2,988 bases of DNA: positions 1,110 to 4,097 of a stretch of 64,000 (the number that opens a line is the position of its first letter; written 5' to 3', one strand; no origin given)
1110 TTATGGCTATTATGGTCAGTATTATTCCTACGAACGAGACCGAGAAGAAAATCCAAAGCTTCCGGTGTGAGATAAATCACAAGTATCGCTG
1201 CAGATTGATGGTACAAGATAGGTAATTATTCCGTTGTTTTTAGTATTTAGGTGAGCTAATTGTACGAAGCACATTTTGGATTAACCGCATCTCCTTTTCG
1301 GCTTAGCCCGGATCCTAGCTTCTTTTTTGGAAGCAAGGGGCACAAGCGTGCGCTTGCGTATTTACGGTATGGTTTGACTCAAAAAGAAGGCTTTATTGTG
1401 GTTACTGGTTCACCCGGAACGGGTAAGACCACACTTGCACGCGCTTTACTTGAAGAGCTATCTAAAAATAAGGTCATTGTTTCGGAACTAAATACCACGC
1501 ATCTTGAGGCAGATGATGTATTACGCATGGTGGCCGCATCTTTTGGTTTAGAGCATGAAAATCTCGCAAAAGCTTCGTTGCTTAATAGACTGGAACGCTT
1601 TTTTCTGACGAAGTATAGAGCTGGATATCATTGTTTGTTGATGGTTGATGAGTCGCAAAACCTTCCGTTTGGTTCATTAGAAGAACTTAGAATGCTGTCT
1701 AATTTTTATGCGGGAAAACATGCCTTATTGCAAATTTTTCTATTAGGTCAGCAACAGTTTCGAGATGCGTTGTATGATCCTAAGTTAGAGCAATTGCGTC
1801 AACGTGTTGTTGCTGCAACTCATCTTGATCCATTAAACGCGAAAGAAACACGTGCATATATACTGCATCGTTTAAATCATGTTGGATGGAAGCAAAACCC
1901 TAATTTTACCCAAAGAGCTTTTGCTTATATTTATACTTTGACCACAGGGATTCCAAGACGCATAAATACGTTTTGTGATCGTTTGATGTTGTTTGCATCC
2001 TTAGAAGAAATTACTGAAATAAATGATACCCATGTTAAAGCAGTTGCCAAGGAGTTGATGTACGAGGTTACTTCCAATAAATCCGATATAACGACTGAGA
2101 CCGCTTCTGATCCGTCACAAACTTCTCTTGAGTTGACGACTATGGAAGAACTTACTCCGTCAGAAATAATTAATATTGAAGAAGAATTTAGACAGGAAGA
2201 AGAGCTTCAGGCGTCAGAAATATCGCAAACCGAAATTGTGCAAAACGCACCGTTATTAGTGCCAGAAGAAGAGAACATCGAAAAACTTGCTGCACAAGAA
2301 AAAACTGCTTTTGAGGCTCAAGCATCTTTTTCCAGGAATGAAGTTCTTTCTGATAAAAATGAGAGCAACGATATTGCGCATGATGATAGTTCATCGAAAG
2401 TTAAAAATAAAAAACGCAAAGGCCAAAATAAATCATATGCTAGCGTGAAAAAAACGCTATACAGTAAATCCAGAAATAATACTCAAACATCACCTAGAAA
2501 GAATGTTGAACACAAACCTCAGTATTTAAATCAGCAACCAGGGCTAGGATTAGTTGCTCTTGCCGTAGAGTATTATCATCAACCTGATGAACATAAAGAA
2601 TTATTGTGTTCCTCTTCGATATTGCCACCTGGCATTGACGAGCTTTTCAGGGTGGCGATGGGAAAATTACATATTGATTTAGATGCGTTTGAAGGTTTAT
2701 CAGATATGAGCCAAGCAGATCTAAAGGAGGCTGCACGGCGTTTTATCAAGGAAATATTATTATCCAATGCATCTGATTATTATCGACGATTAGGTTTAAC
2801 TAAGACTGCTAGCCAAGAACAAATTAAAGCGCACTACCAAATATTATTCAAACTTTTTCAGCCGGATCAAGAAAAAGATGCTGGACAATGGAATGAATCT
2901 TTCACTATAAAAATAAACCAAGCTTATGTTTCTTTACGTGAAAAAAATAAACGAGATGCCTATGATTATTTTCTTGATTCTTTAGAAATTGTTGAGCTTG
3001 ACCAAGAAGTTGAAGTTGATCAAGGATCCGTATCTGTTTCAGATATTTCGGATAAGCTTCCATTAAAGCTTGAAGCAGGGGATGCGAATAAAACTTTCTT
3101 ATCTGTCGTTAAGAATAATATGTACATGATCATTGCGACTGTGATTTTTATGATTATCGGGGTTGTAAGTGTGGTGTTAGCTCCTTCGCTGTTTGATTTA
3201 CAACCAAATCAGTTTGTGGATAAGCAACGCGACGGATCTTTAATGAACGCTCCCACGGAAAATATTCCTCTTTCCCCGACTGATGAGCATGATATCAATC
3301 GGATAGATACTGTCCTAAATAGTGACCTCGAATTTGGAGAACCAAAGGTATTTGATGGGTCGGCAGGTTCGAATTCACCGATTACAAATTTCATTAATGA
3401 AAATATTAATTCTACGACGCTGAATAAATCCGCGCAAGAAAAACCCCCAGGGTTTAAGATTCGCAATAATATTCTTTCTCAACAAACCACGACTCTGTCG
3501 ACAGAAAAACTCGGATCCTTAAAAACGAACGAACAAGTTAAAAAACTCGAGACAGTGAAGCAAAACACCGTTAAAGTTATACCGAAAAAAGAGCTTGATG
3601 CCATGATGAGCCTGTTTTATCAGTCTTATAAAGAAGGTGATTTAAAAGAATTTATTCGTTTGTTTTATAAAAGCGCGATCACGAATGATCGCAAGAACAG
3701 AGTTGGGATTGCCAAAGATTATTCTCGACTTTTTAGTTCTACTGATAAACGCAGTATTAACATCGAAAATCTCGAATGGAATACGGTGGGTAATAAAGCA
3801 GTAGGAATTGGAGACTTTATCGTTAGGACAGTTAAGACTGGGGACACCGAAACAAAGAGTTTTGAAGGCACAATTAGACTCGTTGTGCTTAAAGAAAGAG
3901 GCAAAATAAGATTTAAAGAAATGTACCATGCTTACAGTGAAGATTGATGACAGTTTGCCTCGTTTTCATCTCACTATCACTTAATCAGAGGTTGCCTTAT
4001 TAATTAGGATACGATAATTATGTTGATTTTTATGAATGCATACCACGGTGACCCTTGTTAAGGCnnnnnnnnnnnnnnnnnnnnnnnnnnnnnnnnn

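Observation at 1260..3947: ExeA-like AAA ATPase carrying an internal J-like domain with HPD replaced by QPD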

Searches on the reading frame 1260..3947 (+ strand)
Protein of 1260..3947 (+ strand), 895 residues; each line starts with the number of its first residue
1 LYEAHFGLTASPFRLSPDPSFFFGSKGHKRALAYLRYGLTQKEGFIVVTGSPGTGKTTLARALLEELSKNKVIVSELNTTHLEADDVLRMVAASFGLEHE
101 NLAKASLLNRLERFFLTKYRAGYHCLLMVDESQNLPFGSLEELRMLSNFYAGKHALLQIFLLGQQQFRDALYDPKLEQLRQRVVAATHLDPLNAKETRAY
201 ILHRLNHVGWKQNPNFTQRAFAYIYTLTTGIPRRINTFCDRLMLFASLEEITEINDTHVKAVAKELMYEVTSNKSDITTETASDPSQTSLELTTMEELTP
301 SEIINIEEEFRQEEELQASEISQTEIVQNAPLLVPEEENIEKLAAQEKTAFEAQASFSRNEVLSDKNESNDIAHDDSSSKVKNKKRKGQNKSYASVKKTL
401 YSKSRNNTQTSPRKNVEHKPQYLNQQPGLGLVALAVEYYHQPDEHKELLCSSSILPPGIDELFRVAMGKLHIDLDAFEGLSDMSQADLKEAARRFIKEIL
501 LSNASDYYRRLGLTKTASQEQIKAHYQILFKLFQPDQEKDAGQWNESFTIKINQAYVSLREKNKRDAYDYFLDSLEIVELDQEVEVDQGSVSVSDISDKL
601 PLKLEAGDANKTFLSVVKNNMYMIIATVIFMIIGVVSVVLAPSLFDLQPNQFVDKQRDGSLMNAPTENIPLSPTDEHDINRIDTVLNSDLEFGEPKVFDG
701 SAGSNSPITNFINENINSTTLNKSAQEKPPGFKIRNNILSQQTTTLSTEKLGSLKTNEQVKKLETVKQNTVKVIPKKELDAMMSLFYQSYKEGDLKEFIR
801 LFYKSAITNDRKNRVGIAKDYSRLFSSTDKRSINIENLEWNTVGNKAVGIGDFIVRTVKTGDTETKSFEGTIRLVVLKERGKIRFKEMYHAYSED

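Call 3: search_protein_families(library=pfam, proteins=[window:1260-3947:+], max_evalue=0.1)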
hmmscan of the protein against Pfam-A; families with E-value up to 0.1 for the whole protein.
window:1260-3947:+ (895 aa): 40 families (the best 25 are shown)
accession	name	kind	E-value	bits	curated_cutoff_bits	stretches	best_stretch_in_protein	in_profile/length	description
PF13401.12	AAA_22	-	3.5e-25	89.2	27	1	42-171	4-130/130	AAA domain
PF00226.36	DnaJ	-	2.2e-12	47.3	27.8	1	506-569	1-63/63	DnaJ domain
PF13191.12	AAA_16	-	5.4e-09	37.2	32.6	1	40-147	21-156/167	AAA ATPase domain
PF20720.3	nSTAND3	-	9.8e-07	29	27.2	1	40-81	14-54/155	Novel STAND NTPase 3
PF13604.12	AAA_30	-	3.7e-06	27.3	27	1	36-142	11-107/191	AAA domain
PF13671.12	AAA_33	-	1.6e-05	25.7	27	1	46-127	2-75/143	AAA domain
PF13238.12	AAA_18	-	5e-05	24.2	29.4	1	46-77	1-28/128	AAA domain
PF00004.35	AAA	-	7.9e-05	23.6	21.2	1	47-80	2-35/131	ATPase family associated with various cellular activities (AAA)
PF13245.12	AAA_19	-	8.4e-05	23.2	25.1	1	42-137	10-104/134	AAA domain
PF00437.27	T2SSE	-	0.00012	21.3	24.9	1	31-75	130-175/370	Type II/IV secretion system protein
PF25201.1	nSTAND6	-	0.00014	22.4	27.7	1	38-135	14-113/148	Novel STAND NTPase 6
PF13521.12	AAA_28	-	0.00019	22.2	27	1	46-79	2-33/164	AAA domain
PF03266.21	NTPase_1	-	0.00021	21.6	23.9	1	46-79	2-35/168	NTPase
PF03796.21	DnaB_C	-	0.00022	21.1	27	1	41-137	17-114/255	DnaB-like helicase C terminal domain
PF13207.12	AAA_17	-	0.00024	21.9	27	1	49-105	1-49/136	AAA domain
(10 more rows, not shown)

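Call 4: search_protein_families(library=ncbifam, proteins=[window:1260-3947:+], max_evalue=0.1)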
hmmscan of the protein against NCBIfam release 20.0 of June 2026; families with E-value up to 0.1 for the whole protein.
window:1260-3947:+ (895 aa): 53 families (the best 25 are shown)
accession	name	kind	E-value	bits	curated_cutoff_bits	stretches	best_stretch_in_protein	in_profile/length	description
TIGR03015.1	pepcterm_ATPase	hypoth_equivalog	5.1e-105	350.7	324.5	1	1-268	1-268/269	XrtA/PEP-CTERM system-associated ATPase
TIGR02349.1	DnaJ_bact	equivalog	2.6e-11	43.5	377.2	1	506-574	1-68/354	molecular chaperone DnaJ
NF008035.0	PRK10767.1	subfamily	8.8e-10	38.2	338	1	504-571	3-69/374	molecular chaperone DnaJ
NF010885.0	PRK14292.1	equivalog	5.6e-09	35.4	585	1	505-571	2-66/371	chaperone protein DnaJ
NF010892.0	PRK14299.1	equivalog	7.1e-09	35.3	392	1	505-571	4-68/291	chaperone protein DnaJ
NF010874.0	PRK14281.1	equivalog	7.5e-07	28.6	619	1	505-571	3-68/397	chaperone protein DnaJ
NF010894.0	PRK14301.1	equivalog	8.3e-06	25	548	1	505-571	4-69/373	chaperone protein DnaJ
NF010872.0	PRK14279.1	equivalog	8.6e-06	25.1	556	1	505-571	9-74/394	molecular chaperone DnaJ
NF010871.0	PRK14278.1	equivalog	9.6e-06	24.7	502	1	504-579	2-75/378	molecular chaperone DnaJ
TIGR03600.1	phage_DnaB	exception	8.8e-05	21.7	498.65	1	35-107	187-259/421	phage replicative helicase, DnaB family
TIGR01447.1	recD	equivalog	0.00011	20.9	310.15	1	38-70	158-190/597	exodeoxyribonuclease V subunit alpha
NF010248.0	PRK13695.1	equivalog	0.00012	21.8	156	1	46-79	6-39/180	NTPase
NF006743.0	PRK09270.1-2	equivalog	0.00033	19.8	227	1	46-89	31-74/217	nucleoside/nucleotide kinase family protein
NF007618.0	PRK10266.1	equivalog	0.00054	19.5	403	1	505-598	4-96/306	curved DNA-binding protein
TIGR02788.1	VirB11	equivalog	0.00062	18.9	249.95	1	33-95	135-198/308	P-type DNA transfer ATPase VirB11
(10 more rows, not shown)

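Call 7: find_homologous_proteins(query=window:1260-3944:+, max_evalue=1e-10)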
Query window:1260-3944:+ (895 aa): 800 proteins with E <= 1e-10 among 8000 candidates; the best 120 are listed.
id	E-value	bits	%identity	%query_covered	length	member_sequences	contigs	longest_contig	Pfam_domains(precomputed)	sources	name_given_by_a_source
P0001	0.0e+0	1980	100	100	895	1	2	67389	PF00226.37,PF13604.13,PF13671.13,PF13401.13,PF20720.4,PF13191.13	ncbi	-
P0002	0.0e+0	1735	88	100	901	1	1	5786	PF00226.37,PF13604.13,PF13671.13,PF13401.13,PF20720.4,PF13191.13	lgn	-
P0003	0.0e+0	1329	70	100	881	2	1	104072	PF00226.37,PF13604.13,PF13401.13,PF20720.4,PF13191.13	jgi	-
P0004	7.3e-194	664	51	64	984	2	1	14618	PF00226.37,PF13401.13,PF20720.4,PF13191.13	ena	-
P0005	5.3e-193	662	51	64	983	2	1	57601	PF00226.37,PF01443.25,PF13401.13,PF20720.4,PF13191.13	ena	-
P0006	1.9e-191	656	45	74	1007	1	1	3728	PF00226.37,PF13671.13,PF13401.13,PF09848.16,PF20720.4,PF13191.13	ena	-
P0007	2.7e-191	656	39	100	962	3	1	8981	PF00226.37,PF13521.13,PF13671.13,PF13401.13,PF09848.16,PF20720.4,PF13191.13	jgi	-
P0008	3.7e-191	655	51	64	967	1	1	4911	PF00226.37,PF25201.1,PF13604.13,PF13671.13,PF13401.13,PF09848.16,PF20720.4,PF13191.13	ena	-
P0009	5.1e-190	652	50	64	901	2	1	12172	PF00226.37,PF13604.13,PF13521.13,PF13401.13,PF20703.4,PF13238.13,PF09848.16,PF20720.4,PF13191.13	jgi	-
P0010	7.1e-188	645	47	64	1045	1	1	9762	PF00226.37,PF13401.13,PF20720.4,PF13191.13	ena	-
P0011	1.5e-186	640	50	66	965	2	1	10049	PF00226.37,PF13401.13,PF20720.4,PF13191.13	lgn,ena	-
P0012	1.8e-186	640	50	67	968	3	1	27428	PF00226.37,PF13604.13,PF13521.13,PF13401.13,PF20720.4,PF13191.13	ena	-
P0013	1.1e-185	637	48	64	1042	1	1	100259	PF00226.37,PF13604.13,PF13401.13,PF20720.4,PF13191.13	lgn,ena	-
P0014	7.6e-184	631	71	30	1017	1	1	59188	PF00226.37,PF25201.1,PF13401.13,PF09848.16,PF20720.4,PF13191.13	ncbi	-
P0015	4.1e-183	629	48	63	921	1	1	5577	PF00226.37,PF13671.13,PF13401.13,PF13238.13,PF20720.4,PF13191.13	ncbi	-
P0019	9.2e-183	628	40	100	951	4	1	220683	PF13173.13,PF00226.37,PF13401.13,PF13238.13,PF09848.16,PF20720.4,PF13191.13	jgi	-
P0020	3.5e-182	626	47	67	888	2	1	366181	PF00226.37,PF13604.13,PF13671.13,PF13207.13,PF00004.36,PF13401.13,PF13238.13,PF09848.16,PF20720.4,PF13191.13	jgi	-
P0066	7.6e-132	459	59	30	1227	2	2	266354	PF13173.13,PF00226.37,PF13604.13,PF13245.13,PF00004.36,PF13401.13,PF09848.16,PF20720.4,PF13191.13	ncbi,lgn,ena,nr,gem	ncbi:MAG: XrtA-associated ATPase [Gammaproteobacteria bacterium]|nr:XrtA-associated ATPase [Gammapro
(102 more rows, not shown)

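Call 11: find_encoding_contigs(protein=P0001, flank=10000, max_places=4)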
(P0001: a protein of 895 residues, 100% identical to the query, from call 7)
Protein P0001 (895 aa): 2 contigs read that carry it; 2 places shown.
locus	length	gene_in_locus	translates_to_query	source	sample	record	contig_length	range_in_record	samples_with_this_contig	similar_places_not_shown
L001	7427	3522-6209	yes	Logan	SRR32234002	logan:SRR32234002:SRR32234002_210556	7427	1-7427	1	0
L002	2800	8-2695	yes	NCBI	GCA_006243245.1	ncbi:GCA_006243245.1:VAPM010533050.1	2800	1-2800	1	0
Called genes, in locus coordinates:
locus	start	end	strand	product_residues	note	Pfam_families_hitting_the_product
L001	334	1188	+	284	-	PF02563:Poly_export, PF10531:SLBB, PF22461:SLBB_2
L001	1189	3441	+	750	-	PF02706:Wzz, PF13807:GNVR, PF01656:CbiA, PF10609:ParA (weak), PF13614:AAA_31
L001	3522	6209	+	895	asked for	PF13191:AAA_16, PF20720:nSTAND3 (weak), PF13401:AAA_22, PF13604:AAA_30 (weak), PF13671:AAA_33 (faint), PF00226:DnaJ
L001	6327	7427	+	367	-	?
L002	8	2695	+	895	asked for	PF13191:AAA_16, PF20720:nSTAND3 (weak), PF13401:AAA_22, PF13604:AAA_30 (weak), PF13671:AAA_33 (faint), PF00226:DnaJ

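Call 12: find_related_loci(query=window:1260-3944:+, collection=genome_contigs, flank=10000)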
Query window:1260-3944:+ (895 aa) in genome_contigs; peptide patterns used: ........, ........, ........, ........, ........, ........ (x = any residue, [..] = any of these).
175 stretches matched a pattern; 156 encode a relative of the query (tblastn E <= 1e-3); the best 80 are kept; 80 distinct loci.
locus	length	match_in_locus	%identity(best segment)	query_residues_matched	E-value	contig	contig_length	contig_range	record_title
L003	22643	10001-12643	70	1-895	0e+0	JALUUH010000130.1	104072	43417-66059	MAG: Gammaproteobacteria bacterium isolate 128-326_maxbin2_scaf2bin.117 128-326_scaffold_50_c1, whole genome shotgun seq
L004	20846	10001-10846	51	1-288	5e-89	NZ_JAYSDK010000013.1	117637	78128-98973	MAG: Zoogloea sp. isolate ZZ2_ZZA245_bin.71 NODE_136_length_117637_cov_16.384642, whole genome shotgun sequence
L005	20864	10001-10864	51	1-288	4e-88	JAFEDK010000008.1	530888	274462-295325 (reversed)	MAG: Proteobacteria bacterium isolate SZAS-78 PROT-AMP-19__8__length-530888, whole genome shotgun sequence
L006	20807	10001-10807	54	1-269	8e-88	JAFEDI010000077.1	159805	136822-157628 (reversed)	MAG: Proteobacteria bacterium isolate SZAS-76 CK_MAG-26__77__length-159805, whole genome shotgun sequence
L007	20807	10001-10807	54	1-269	5e-88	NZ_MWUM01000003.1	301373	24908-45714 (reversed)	Zoogloea sp. LCSB751 NODE_3_length_301373_cov_48.3212_ID_5, whole genome shotgun sequence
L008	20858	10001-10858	51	1-288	1e-87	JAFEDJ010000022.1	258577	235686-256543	MAG: Proteobacteria bacterium isolate SZAS-77 CK_MAG-7__22__length-258577, whole genome shotgun sequence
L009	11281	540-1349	50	1-270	3e-82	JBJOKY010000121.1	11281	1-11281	MAG: Pseudomonadota bacterium isolate sycamorecreek_2019_sw_WHONDRS-S19S_0028_F_bin.11 scaffold_328, whole genome shotgu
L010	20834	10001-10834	49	1-282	4e-82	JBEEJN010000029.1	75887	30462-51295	MAG: Pseudomonadota bacterium isolate cobbmillcreek_2019_sw_WHONDRS-S19S_0090_A_bin.12 scaffold_0000037, whole genome sh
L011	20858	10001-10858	49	1-290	1e-81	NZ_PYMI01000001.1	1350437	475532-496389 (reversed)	Photobacterium ganghwense strain JCM 12487 CFSAN065508_1, whole genome shotgun sequence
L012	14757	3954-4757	50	1-267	5e-78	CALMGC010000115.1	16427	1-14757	MAG TPA_asm: uncultured Sphingomonadales bacterium isolate SRR12240174_bin.26_CONCOCT_v1.1_MAG genome assembly, contig:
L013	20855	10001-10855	46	1-284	5e-77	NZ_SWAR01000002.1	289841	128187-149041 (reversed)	Methylibium rhizosphaerae strain C1-9 scaffold_1, whole genome shotgun sequence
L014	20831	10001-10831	51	1-273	3e-76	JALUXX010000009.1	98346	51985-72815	MAG: Gammaproteobacteria bacterium isolate 131-447_metabat2_scaf2bin.039 131-447_scaffold_131_c1, whole genome shotgun s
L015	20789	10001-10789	41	1-265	1e-51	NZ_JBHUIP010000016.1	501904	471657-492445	Lacibacterium aquatile strain KCTC 32017 platanus_K_21_77_16, whole genome shotgun sequence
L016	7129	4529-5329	41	1-267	1e-51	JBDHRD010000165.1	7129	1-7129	MAG: Candidatus Contendobacter sp. isolate AS-MESO-3CA.410 NODE_43875_length_7129_cov_10.507657, whole genome shotgun se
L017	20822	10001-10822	38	1-274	5e-49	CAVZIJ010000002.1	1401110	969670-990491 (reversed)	MAG: uncultured Gammaproteobacteria bacterium isolate MFD02416.bin.1.10 genome assembly, contig: contig_34627, whole gen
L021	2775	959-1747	42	1-265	5e-48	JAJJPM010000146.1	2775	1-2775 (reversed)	MAG: Gammaproteobacteria bacterium isolate B8 NODE_5321_length_2775_cov_7.794853, whole genome shotgun sequence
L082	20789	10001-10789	35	1-263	5e-34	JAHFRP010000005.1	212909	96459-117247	MAG: Sulfuricella sp. isolate nzgw577 NODE_20_length_212910_cov_24.087575, whole genome shotgun sequence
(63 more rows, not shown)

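Call 29: search_protein_families(library=pfam, proteins=[L003:759-3032:+, L003:3029-3409:+, L003:3881-4348:+, L003:4368-5363:-, L003:5391-5831:-, L003:5859-6317:-, L003:6902-7660:+, L003:12737-13966:+, L003:13997-14527:+, L003:14618-16108:+], max_evalue=0.001)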
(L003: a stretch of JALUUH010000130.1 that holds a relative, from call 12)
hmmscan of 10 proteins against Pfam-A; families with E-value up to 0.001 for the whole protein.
L003:759-3032:+ (757 aa): 3 families
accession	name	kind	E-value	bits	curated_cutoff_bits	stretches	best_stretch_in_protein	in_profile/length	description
PF00912.28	Transgly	-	3.4e-57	193.2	27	1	151-321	11-177/178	Transglycosylase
PF14814.11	UB2H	-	3e-22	78.9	27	1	54-138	1-85/85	Bifunctional transglycosylase second domain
PF00905.27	Transpeptidase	-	4.3e-19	69.3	22.1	1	417-689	2-298/299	Penicillin binding protein transpeptidase domain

L003:3029-3409:+ (126 aa): 7 families
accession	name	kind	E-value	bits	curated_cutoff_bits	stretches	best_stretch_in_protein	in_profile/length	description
PF13371.12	TPR_9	-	2.6e-06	27.8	35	1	49-94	4-49/73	Tetratricopeptide repeat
PF07719.23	TPR_2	-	2.8e-06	27.5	27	0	76-103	3-30/34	Tetratricopeptide repeat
PF14559.12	TPR_19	-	3.8e-06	27.6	25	1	50-95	1-46/68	Tetratricopeptide repeat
PF13428.12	TPR_14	-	2e-05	25.3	23.5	1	48-81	9-42/44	Tetratricopeptide repeat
PF13431.12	TPR_17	-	3.8e-05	24.1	24.4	1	64-95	3-34/34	Tetratricopeptide repeat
PF13432.12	TPR_16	-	4.4e-05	24.3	32.7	1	45-100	2-57/65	Tetratricopeptide repeat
PF00515.34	TPR_1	-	0.00096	19.3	27.8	0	74-101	1-28/34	Tetratricopeptide repeat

L003:3881-4348:+ (155 aa): 1 family
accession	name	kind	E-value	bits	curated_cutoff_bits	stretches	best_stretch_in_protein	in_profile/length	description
PF00571.33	CBS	-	3.3e-16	59.8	24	2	13-65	1-51/57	CBS domain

L003:4368-5363:- (331 aa): 2 families
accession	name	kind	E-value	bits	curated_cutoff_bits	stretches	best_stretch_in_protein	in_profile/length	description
PF02885.22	Glycos_trans_3N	-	4.2e-17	62.1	26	1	10-73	3-62/63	Glycosyl transferase family, helical bundle domain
PF00591.27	Glycos_transf_3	-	6e-07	29.8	27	1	103-250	24-169/253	Glycosyl transferase family, a/b domain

L003:5391-5831:- (146 aa): 1 family
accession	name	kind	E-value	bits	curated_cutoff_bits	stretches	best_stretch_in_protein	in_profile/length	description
PF00582.32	Usp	-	6.3e-31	108.3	24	1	4-142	2-141/141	Universal stress protein family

L003:5859-6317:- (152 aa): 1 family
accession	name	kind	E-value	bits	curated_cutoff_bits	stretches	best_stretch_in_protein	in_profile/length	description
PF02082.26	Rrf2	-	5.2e-34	117.7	30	1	4-133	2-131/132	Iron-dependent Transcriptional regulator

L003:6902-7660:+ (252 aa): 3 families
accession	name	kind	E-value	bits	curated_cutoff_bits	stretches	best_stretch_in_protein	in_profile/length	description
PF02563.21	Poly_export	-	2.5e-21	76.1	28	1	64-139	2-76/77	Polysaccharide biosynthesis/export protein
PF10531.15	SLBB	-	3.5e-13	49.6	27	1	147-195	2-49/55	SLBB domain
PF22461.2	SLBB_2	-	9e-12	45.4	27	1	145-225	1-79/79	SLBB domain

L003:12737-13966:+ (409 aa): 0 families

L003:13997-14527:+ (176 aa): 0 families

L003:14618-16108:+ (496 aa): 1 family
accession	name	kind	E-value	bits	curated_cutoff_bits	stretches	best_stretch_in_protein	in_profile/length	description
PF04932.20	Wzy_C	-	2e-20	73.5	31.7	1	250-390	2-149/149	O-Antigen ligase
